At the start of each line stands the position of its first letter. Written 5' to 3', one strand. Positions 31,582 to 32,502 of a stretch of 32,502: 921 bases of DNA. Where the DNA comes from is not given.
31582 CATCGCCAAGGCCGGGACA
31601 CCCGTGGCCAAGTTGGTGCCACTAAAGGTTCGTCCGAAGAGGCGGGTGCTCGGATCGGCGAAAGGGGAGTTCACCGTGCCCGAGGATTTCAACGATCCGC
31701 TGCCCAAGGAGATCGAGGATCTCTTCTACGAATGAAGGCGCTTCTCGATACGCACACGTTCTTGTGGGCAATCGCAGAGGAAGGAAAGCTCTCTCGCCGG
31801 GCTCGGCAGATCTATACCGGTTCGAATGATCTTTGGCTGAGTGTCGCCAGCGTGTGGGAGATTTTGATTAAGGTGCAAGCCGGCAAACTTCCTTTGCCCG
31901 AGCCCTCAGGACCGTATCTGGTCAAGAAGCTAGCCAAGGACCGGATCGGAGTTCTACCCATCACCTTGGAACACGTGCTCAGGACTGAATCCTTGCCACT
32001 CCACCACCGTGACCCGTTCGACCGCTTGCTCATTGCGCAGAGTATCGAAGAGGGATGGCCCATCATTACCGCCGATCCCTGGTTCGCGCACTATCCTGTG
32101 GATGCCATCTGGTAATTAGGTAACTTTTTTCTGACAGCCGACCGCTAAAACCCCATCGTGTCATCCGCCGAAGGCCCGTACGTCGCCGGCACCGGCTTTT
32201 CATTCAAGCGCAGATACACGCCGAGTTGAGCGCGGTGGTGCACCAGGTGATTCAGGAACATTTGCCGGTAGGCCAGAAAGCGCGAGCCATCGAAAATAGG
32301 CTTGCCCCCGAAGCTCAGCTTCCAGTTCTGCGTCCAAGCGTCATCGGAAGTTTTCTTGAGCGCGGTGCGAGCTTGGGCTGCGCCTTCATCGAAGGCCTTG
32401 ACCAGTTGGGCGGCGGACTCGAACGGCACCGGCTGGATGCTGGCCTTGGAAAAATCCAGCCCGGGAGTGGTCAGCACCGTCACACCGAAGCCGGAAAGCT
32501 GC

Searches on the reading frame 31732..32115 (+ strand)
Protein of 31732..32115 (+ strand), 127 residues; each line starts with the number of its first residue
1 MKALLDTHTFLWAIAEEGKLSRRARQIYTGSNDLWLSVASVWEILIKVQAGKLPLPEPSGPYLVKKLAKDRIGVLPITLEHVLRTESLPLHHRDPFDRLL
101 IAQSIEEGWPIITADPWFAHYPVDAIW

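Call 25: search_protein_families(library=pfam, proteins=[window:31732-32115:+], max_evalue=0.001)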
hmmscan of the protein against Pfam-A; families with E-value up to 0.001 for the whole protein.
window:31732-32115:+ (127 aa): 1 family
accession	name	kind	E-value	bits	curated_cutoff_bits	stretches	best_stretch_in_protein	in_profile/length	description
PF01850.27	PIN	-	1.6e-15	58.2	23.6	1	4-121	2-117/120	PIN domain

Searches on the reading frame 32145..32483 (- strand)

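Call 36: search_protein_families(library=pfam, proteins=[window:32145-32483:-], max_evalue=0.001)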
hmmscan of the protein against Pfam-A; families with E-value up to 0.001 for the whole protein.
window:32145-32483:- (112 aa): 3 families
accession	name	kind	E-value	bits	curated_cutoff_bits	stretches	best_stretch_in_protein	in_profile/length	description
PF05163.17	DinB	-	6.4e-05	23.4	23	1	75-106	126-157/165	DinB family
PF11716.13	MDMPI_N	-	0.00063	20.9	24.2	1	14-83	72-136/140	Mycothiol maleylpyruvate isomerase N-terminal domain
PF12867.12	DinB_2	-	0.00087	20.2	24.8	0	22-87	67-128/128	DinB superfamily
